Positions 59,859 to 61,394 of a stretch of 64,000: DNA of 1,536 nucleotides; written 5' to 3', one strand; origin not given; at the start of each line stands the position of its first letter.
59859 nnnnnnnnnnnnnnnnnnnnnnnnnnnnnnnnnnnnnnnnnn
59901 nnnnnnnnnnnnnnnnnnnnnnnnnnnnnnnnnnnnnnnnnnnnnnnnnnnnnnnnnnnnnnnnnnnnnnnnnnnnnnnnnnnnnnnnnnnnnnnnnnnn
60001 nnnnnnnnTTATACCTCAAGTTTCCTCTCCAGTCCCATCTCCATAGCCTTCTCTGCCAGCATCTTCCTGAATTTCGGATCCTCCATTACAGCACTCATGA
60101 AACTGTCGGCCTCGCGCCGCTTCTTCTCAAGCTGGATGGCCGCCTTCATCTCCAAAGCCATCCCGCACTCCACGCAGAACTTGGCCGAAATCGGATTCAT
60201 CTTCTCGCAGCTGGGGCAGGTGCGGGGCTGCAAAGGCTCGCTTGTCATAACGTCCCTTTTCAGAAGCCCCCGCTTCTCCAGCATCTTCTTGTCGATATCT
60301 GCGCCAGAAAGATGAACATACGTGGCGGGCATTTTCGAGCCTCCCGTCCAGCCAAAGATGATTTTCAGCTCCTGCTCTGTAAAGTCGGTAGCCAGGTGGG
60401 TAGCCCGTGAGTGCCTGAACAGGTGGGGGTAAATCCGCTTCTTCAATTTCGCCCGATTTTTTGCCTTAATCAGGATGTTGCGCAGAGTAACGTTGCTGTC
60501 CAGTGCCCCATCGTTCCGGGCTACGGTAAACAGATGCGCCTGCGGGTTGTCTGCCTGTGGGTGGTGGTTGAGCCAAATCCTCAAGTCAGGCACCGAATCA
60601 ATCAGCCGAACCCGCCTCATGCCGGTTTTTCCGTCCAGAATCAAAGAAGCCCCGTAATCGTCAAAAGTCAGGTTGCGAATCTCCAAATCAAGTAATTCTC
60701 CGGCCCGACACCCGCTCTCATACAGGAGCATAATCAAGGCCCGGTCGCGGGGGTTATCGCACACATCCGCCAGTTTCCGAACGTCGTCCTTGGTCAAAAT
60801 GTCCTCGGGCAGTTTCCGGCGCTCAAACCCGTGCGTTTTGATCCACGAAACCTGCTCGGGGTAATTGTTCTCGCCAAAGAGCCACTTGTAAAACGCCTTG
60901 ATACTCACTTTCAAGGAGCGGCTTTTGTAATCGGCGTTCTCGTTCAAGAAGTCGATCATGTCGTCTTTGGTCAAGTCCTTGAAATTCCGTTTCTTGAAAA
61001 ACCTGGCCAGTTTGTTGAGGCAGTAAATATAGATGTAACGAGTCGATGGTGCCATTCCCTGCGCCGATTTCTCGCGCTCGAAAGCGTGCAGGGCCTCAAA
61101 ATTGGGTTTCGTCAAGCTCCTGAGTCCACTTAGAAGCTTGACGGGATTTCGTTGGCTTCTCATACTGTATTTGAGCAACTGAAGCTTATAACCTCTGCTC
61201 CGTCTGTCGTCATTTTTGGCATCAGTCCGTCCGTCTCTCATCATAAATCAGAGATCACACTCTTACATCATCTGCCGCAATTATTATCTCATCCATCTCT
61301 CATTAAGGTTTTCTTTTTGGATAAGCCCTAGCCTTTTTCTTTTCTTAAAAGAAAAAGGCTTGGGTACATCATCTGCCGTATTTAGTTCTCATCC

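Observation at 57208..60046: Overlapping two-gene module encoding two proteins with C-terminal Rx4H (HEPN-like) motifs, wedged between a type I R-M system and an integrase: candidate undescribed RNase-based defence or toxin system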

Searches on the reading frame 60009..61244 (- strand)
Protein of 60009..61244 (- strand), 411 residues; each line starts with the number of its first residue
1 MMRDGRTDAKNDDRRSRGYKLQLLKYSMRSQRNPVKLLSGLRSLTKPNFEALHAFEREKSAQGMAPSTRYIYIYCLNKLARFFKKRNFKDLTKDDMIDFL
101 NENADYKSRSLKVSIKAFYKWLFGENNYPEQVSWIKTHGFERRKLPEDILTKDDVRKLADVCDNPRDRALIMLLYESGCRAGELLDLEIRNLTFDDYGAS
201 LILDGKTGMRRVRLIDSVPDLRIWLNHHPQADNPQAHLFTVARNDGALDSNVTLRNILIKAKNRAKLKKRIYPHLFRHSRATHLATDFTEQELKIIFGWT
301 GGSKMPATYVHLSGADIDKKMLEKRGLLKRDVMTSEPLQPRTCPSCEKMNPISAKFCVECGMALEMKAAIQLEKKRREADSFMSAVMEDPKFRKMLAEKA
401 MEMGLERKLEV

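Call 3: search_protein_families(library=pfam, proteins=[window:60009-61244:-], max_evalue=1)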
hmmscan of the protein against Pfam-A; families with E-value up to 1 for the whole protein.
window:60009-61244:- (411 aa): 8 families
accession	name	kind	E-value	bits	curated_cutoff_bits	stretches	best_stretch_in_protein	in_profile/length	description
PF00589.27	Phage_integrase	-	7.6e-17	62.1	27.1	1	150-313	3-169/172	Phage integrase family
PF13495.12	Phage_int_SAM_4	-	2e-08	35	27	1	53-124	3-80/85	Phage integrase, N-terminal SAM-like domain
PF12773.13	DZR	-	4.6e-05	23.9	27.3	1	336-361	20-45/45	Double zinc ribbon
PF13240.11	Zn_Ribbon_1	-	0.00017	21.7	25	1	343-363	2-22/23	zinc-ribbon domain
PF10571.15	UPF0547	-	0.023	15.3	29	1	341-361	1-21/26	Uncharacterised protein family UPF0547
PF18912.6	DZR_2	-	0.028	14.7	27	1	340-364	7-46/56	Double zinc ribbon domain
PF13248.11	Zn_ribbon_3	-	0.033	14.1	27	1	342-362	4-24/26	zinc-ribbon domain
PF00641.23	Zn_ribbon_RanBP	-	0.61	9.8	27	1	342-361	6-25/30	Zn-finger in Ran binding protein and others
